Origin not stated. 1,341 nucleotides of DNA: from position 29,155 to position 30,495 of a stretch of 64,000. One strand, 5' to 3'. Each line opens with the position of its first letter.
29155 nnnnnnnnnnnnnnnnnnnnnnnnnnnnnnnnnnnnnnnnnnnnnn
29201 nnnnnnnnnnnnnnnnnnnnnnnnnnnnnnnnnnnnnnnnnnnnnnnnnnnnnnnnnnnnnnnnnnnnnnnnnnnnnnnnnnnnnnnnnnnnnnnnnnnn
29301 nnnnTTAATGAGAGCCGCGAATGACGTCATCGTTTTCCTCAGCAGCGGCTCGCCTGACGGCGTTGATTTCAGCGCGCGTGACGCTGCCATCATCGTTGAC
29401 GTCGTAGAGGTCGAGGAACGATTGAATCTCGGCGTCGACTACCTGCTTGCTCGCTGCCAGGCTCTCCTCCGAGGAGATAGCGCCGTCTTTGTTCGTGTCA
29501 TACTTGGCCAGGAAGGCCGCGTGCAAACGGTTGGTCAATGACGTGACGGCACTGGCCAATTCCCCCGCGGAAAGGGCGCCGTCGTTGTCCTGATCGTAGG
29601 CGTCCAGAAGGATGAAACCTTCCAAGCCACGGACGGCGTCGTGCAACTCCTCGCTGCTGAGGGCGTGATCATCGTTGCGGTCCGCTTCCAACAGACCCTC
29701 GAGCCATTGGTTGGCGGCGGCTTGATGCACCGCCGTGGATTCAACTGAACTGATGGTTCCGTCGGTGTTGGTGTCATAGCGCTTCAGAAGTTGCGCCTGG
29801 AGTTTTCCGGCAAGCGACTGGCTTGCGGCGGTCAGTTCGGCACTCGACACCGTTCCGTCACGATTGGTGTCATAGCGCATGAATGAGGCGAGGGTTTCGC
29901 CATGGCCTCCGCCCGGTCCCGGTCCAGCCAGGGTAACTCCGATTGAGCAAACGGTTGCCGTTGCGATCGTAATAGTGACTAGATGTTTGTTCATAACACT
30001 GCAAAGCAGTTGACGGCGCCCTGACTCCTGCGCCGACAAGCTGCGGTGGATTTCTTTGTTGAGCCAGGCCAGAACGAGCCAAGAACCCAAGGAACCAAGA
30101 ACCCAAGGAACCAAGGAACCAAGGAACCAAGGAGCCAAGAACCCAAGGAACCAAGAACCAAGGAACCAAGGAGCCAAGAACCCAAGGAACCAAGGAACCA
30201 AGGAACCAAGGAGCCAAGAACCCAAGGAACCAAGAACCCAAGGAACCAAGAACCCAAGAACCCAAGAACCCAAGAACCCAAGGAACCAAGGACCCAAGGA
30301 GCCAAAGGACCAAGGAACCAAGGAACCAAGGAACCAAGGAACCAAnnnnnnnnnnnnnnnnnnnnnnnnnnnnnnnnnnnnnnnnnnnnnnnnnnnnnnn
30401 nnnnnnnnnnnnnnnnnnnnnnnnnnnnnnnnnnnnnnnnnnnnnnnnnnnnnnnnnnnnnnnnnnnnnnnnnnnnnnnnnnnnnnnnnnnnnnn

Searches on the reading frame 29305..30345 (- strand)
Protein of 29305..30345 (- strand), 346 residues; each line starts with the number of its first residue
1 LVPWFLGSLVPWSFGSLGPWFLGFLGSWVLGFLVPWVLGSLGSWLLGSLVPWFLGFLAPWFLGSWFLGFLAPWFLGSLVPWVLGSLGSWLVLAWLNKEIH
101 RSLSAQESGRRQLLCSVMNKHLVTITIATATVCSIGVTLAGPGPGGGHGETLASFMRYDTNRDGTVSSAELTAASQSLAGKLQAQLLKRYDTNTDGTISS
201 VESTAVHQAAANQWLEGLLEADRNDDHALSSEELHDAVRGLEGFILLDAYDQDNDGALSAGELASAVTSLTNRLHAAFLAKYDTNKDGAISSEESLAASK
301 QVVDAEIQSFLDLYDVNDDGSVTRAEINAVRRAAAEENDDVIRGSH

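Call 90: search_protein_families(library=pfam, proteins=[window:29305-30345:-], max_evalue=0.00001)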
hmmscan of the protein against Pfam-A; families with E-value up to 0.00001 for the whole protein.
window:29305-30345:- (346 aa): 6 families
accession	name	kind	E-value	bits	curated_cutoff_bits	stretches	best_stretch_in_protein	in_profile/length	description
PF13202.12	EF-hand_5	-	2.4e-21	74.5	25.9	0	154-171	3-21/25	EF hand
PF00036.39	EF-hand_1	-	2.8e-21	73.9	25.4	0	154-175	5-26/29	EF hand domain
PF13405.12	EF-hand_6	-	7.5e-21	72.2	25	0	155-174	6-25/30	EF-hand domain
PF13499.12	EF-hand_7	-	6.6e-20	71.7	30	1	273-326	3-61/67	EF-hand domain pair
PF00404.24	Dockerin_1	-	3.8e-11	43.5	22.9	0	158-208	2-54/57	Dockerin type I domain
PF10591.15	SPARC_Ca_bdg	-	6.4e-10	39.8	22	0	249-294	62-109/113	Secreted protein acidic and rich in cysteine Ca binding region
